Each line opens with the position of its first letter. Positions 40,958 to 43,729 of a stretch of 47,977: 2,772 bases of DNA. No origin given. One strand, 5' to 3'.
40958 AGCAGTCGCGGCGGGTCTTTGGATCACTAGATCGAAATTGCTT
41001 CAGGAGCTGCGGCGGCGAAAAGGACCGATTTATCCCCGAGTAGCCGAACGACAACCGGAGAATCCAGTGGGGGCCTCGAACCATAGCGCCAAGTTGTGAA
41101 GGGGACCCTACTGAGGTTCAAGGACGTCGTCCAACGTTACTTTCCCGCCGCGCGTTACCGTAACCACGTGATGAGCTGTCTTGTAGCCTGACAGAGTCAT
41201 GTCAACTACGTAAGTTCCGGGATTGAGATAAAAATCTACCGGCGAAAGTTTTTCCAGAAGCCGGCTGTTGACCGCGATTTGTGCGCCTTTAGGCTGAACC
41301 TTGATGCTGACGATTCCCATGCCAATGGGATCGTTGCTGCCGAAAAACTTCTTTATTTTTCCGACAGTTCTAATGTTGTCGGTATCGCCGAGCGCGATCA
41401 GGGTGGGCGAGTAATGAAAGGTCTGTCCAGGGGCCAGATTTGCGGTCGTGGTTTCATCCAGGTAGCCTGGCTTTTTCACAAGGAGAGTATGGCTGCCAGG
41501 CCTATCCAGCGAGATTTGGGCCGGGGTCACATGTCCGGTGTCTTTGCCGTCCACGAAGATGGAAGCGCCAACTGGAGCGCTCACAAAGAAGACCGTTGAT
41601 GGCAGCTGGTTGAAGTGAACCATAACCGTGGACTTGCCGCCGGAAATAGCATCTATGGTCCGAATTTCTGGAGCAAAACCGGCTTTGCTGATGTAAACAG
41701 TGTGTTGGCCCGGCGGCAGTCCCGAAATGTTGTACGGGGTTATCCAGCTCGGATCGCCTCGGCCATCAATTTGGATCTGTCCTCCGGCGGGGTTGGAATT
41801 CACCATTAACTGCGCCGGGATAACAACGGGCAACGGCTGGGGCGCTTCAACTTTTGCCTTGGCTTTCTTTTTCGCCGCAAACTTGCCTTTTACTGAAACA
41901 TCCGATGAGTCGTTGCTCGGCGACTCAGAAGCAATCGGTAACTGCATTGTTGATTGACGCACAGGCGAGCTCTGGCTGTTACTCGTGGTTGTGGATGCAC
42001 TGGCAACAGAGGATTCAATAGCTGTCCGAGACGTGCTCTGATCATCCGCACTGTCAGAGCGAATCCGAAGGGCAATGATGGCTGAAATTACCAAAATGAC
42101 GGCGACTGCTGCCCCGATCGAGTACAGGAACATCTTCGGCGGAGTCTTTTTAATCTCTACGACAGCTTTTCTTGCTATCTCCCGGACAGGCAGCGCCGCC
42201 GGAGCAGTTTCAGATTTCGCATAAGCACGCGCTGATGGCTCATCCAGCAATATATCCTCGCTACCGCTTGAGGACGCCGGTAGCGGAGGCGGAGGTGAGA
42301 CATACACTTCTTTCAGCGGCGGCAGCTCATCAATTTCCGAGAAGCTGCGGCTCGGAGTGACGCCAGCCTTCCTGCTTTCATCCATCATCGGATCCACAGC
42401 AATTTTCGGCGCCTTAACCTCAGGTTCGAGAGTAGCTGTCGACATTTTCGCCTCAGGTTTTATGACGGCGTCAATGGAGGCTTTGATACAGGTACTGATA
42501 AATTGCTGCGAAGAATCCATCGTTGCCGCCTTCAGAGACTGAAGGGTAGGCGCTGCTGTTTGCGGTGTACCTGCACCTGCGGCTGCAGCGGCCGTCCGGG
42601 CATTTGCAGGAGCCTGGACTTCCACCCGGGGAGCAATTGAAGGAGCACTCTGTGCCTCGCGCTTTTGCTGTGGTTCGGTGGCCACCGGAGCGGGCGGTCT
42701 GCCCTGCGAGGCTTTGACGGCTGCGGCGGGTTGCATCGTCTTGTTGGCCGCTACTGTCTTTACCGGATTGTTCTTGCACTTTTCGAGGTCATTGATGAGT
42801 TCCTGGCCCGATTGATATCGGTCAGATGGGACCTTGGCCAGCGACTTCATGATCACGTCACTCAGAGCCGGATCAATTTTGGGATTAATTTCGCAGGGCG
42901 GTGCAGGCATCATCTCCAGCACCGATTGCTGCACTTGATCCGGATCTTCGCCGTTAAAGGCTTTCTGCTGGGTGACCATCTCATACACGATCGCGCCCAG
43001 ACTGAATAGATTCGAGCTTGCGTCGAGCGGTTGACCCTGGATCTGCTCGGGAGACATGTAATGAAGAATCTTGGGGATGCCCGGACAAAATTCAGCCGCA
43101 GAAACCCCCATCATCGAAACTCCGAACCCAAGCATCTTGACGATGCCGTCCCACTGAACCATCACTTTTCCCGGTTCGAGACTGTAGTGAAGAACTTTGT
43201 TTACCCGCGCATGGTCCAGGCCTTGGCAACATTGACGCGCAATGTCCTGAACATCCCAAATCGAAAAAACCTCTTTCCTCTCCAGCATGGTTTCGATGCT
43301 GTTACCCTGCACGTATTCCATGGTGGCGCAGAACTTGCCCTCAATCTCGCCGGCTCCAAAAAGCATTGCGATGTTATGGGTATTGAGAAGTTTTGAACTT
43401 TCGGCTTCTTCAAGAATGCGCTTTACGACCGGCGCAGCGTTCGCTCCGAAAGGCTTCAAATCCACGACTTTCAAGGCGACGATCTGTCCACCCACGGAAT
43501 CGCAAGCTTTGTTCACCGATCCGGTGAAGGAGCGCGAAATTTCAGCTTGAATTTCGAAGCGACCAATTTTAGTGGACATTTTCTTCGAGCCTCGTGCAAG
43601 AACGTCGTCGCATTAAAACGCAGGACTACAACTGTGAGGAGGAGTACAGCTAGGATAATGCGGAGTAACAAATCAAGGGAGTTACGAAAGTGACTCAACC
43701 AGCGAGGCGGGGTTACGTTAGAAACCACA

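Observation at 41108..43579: Predicted catalytically dead Ser/Thr kinase (pseudokinase) fused to three PEGA domains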

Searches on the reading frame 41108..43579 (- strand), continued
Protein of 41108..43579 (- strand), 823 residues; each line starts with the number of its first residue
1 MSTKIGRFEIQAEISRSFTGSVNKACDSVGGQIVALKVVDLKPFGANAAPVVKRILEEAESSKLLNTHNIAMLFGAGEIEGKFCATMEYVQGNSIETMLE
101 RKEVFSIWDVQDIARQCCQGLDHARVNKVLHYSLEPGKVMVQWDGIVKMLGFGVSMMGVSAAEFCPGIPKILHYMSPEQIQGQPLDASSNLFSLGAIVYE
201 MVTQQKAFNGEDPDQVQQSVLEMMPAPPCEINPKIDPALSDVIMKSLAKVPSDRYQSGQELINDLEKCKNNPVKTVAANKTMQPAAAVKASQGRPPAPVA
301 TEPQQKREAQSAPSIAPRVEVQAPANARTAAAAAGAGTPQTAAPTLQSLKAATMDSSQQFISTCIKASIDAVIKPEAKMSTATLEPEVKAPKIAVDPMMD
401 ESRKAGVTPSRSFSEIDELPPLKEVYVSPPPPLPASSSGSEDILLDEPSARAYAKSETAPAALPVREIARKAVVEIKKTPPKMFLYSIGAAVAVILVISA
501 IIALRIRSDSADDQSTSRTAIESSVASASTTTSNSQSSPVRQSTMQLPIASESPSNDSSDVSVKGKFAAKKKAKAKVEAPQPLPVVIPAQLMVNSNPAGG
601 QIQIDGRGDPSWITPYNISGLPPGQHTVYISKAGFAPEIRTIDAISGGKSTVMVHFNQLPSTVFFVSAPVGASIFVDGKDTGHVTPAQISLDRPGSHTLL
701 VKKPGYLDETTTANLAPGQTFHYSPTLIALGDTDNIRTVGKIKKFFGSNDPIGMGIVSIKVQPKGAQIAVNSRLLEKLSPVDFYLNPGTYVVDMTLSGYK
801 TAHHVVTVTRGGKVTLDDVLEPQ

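Call 83: find_encoding_contigs(protein=P0323, flank=8000, max_places=2)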
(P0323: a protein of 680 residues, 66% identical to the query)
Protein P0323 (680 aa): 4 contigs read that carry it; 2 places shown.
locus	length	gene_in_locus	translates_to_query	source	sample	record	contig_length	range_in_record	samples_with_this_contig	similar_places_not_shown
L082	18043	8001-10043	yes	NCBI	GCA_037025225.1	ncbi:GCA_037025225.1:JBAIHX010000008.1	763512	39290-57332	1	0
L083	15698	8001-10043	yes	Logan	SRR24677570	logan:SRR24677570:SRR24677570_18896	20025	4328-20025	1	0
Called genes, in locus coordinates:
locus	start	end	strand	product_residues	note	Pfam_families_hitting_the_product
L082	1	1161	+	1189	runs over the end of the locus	PF07494:Reg_prop (faint), PF07495:Y_Y_Y (weak), PF00512:HisKA, PF02518:HATPase_c, PF00072:Response_reg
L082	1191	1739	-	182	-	-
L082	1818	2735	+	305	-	PF03741:TerC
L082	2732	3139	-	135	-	PF14119:DUF4288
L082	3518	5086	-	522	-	PF00890:FAD_binding_2, PF01266:DAO, PF07992:Pyr_redox_2 (faint), PF02910:Succ_DH_flav_C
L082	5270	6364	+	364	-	PF00465:Fe-ADH, PF13685:Fe-ADH_2, PF01761:DHQ_synthase, PF24621:DHQS_C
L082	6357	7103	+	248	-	PF01209:Ubie_methyltran, PF13489:Methyltransf_23 (weak), PF01728:FtsJ (weak), PF13649:Methyltransf_25, PF13847:Methyltransf_31, PF08241:Methyltransf_11, PF08242:Methyltransf_12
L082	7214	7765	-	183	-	PF13474:SnoaL_3, PF14534:DUF4440 (weak)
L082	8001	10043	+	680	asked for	PF00069:Pkinase, PF01636:APH (faint), PF07714:PK_Tyr_Ser-Thr, PF03109:ABC1 (weak), PF08308:PEGA, PF13620:CarboxypepD_reg (faint), PF08308:PEGA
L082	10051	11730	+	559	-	PF16697:Yop-YscD_cpl, PF00498:FHA, PF01590:GAF, PF13185:GAF_2, PF13492:GAF_3 (weak), PF00211:Guanylate_cyc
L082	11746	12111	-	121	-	PF12836:HHH_3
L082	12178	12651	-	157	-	-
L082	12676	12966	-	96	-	-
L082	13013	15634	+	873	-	PF01433:Peptidase_M1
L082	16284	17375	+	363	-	PF01850:PIN (weak), PF01938:TRAM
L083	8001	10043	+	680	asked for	PF00069:Pkinase, PF01636:APH (faint), PF07714:PK_Tyr_Ser-Thr, PF03109:ABC1 (weak), PF08308:PEGA, PF13620:CarboxypepD_reg (faint), PF08308:PEGA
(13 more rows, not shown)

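Call 84: find_encoding_contigs(protein=P0374, flank=8000, max_places=2)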
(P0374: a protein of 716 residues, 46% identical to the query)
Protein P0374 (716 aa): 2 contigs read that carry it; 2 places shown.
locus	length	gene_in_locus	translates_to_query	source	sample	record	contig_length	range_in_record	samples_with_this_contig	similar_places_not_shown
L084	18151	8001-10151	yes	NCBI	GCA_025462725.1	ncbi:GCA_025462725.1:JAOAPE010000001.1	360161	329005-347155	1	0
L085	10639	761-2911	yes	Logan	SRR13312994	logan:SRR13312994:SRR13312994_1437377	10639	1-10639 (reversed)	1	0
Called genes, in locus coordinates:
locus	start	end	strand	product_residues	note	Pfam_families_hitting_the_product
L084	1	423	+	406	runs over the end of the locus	-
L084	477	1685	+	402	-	PF00266:Aminotran_5, PF01053:Cys_Met_Meta_PP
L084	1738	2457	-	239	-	PF02245:Pur_DNA_glyco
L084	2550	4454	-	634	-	PF05960:DUF885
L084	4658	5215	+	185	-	PF13441:Gly-zipper_YMGG (weak)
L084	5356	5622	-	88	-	PF00578:AhpC-TSA, PF08534:Redoxin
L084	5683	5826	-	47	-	PF00578:AhpC-TSA, PF08534:Redoxin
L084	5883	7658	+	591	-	-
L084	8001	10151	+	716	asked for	PF00069:Pkinase, PF01636:APH (faint), PF07714:PK_Tyr_Ser-Thr, PF13620:CarboxypepD_reg (faint), PF08308:PEGA (weak), PF13715:CarbopepD_reg_2 (faint), PF08308:PEGA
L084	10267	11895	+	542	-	PF16697:Yop-YscD_cpl, PF00498:FHA, PF01590:GAF, PF13185:GAF_2, PF13492:GAF_3, PF00211:Guanylate_cyc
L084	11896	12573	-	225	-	-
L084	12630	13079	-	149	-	PF12836:HHH_3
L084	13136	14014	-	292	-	PF01544:CorA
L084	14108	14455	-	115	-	PF03544:TonB_C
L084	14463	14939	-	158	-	-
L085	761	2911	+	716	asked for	PF00069:Pkinase, PF01636:APH (faint), PF07714:PK_Tyr_Ser-Thr, PF13620:CarboxypepD_reg (faint), PF08308:PEGA (weak), PF13715:CarbopepD_reg_2 (faint), PF08308:PEGA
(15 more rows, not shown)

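Call 86: find_encoding_contigs(protein=P0351, flank=4000, max_places=1)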
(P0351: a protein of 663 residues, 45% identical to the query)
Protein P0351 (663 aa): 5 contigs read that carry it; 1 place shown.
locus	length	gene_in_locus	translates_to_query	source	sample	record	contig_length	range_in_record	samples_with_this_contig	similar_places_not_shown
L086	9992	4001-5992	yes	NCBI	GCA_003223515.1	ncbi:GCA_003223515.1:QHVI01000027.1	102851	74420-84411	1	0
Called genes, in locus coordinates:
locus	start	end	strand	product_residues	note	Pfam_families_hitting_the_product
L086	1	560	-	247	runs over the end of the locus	-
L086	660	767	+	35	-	PF13852:DUF4197 (weak)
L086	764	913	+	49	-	PF13852:DUF4197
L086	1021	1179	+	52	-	PF13852:DUF4197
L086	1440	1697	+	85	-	-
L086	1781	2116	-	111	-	PF09723:Zn_ribbon_8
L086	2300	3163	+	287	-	PF00590:TP_methylase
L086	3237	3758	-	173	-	PF13474:SnoaL_3, PF14534:DUF4440 (weak)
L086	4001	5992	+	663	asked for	PF00069:Pkinase, PF01636:APH (faint), PF07714:PK_Tyr_Ser-Thr, PF03109:ABC1 (weak), PF08308:PEGA, PF20608:Phage_tube_C (faint), PF13620:CarboxypepD_reg (faint), PF08308:PEGA, +1 more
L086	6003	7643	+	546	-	PF16697:Yop-YscD_cpl, PF00498:FHA, PF01590:GAF, PF13185:GAF_2, PF13492:GAF_3 (weak), PF00211:Guanylate_cyc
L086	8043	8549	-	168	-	PF12836:HHH_3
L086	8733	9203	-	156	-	-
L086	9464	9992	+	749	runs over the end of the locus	PF01433:Peptidase_M1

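Call 87: find_encoding_contigs(protein=P0336, flank=4000, max_places=1)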
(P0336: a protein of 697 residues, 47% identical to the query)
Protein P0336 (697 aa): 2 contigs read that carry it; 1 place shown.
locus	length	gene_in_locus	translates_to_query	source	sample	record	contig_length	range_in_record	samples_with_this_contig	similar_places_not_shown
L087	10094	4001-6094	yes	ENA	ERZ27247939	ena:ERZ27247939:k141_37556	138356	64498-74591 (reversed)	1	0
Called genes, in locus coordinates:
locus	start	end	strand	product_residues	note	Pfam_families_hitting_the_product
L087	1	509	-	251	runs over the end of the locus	-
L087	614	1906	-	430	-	PF01979:Amidohydro_1, PF07969:Amidohydro_3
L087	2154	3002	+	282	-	PF00590:TP_methylase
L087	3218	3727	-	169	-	PF13474:SnoaL_3 (weak), PF14534:DUF4440 (weak)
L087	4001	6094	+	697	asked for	PF00069:Pkinase, PF07714:PK_Tyr_Ser-Thr, PF03109:ABC1 (weak), PF13620:CarboxypepD_reg (faint), PF08308:PEGA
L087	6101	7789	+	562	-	PF16697:Yop-YscD_cpl, PF00498:FHA, PF01590:GAF, PF13185:GAF_2, PF13492:GAF_3, PF00211:Guanylate_cyc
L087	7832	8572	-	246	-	-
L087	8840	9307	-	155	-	-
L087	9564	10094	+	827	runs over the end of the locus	PF01433:Peptidase_M1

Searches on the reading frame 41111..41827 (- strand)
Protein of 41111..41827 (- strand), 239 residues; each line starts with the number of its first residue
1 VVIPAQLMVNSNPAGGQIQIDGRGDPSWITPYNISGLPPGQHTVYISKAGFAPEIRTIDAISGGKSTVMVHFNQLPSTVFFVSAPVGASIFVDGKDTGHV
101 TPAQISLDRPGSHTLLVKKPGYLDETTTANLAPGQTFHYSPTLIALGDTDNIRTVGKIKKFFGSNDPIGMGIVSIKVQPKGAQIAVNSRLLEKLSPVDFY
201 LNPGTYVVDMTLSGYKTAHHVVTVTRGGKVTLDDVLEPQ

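Call 74: predict_structure(alignment_id=A3)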
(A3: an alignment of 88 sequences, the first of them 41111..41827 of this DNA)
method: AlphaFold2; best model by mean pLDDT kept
length: 239 residues; sequences in the alignment: 88
mean_pLDDT: 92.8   pTM: 0.73
mean pLDDT of the five models: 92.8, 92.3, 92.1, 91.9, 91.2
residues with pLDDT >= 90: 210; 70-90: 16; 50-70: 13; < 50: 0
segments of 3 or more residues with pLDDT < 50: none
pLDDT, mean of each block of 10 residues (from residue 1): 89 96 94 93 95 95 93 94 98 98 95 97 97 95 95 68 64 96 96 94 96 97 95 96
secondary structure, 60 per line:
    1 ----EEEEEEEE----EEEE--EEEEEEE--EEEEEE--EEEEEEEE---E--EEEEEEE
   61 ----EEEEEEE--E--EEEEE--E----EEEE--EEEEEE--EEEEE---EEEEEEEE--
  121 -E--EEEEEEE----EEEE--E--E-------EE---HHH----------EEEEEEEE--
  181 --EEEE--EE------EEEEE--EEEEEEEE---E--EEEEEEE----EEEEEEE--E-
elements in order: E5-12 E17-20 E23-29 E32-37 E40-47 E54-60 E65-71 E77-81 E89-92 E95-100 E103-107 E111-118 E125-131 E136-139 E171-178 E183-186 E197-201 E204-211 E218-224 E229-235

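Call 77: fold_search(model_id=the predicted structure, library=pdb)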
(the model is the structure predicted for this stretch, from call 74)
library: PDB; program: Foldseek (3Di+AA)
matches with E <= 10: 956; with E <= 0.001: 23
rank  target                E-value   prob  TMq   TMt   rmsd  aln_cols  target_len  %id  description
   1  6fwv_B                1.6e-10  1.00  0.37  0.21  13.4       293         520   12  The Bacillus anthracis TIE protein (released 2018-08-08)
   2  6fwv_A                3.5e-10  1.00  0.36  0.20  13.4       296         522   12  The Bacillus anthracis TIE protein (released 2018-08-08)
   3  4p99_A                4.8e-06  0.91  0.15  0.09  21.6       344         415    9  Ca2+-stabilized adhesin helps an Antarctic bacterium reach out and bind ice (released 2014-06-18)
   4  1bih_A                5.6e-06  0.87  0.14  0.09  21.8       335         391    8  CRYSTAL STRUCTURE OF THE INSECT IMMUNE PROTEIN HEMOLIN: A NEW DOMAIN ARRANGEMENT WITH IMPLICATIONS FOR HOMOPHILIC ADHE (released 1998-10-14)
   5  3rkp_A                7.7e-06  1.00  0.28  0.21  17.5       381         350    9  Crystal structure of BcpA*(D312A), the major pilin subunit of Bacillus cereus (released 2012-05-30)
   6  7vcr_A                8.9e-06  1.00  0.27  0.17  14.6       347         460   11  Crystal Structure of PitA fragment from pilus islet-2 of Streptococcus oralis (released 2022-06-01)
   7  10ps                  5.1e-05  1.00  0.24  0.12  19.8       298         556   12  Crystal structure of SdrD A2-A3-B1-B2 domains from Staphylococcus aureus JH1 (released 2026-02-11)
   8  6u6t_B                6.3e-05  0.96  0.17  0.16  18.7       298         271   10  Neuronal growth regulator 1 (NEGR1) (released 2020-08-12)
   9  4oq1                  7.4e-05  0.99  0.23  0.18  13.6       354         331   10  Structure of the Streptococcal ancillary pilin (released 2014-04-23)
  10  8qox_B                1.7e-04  0.99  0.26  0.16  15.9       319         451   11  Two-component assembly of SlaA and SlaB S-layer proteins of Sulfolobus acidocaldarius (released 2024-02-21)
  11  6u6t_A                2.0e-04  0.84  0.16  0.15  18.4       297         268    8  Neuronal growth regulator 1 (NEGR1) (released 2020-08-12)
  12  5uv6_A                3.4e-04  0.80  0.15  0.14  18.8       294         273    9  Crystal structure of human Opioid Binding Protein/Cell Adhesion Molecule Like (OPCML) (released 2018-03-21)
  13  8fia_A                3.6e-04  0.98  0.24  0.04  27.6       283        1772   10  The structure of fly Teneurin self assembly (released 2023-05-03)
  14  8wgg                  4.9e-04  0.84  0.19  0.13  17.2       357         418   10  Crystal structure of basal pilin PilB from Streptococcus sanguinis (released 2025-03-26)
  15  6u7n_A                5.2e-04  0.75  0.17  0.16  19.4       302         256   10  Crystal structure of neurotrimin (NTM) (released 2020-08-12)
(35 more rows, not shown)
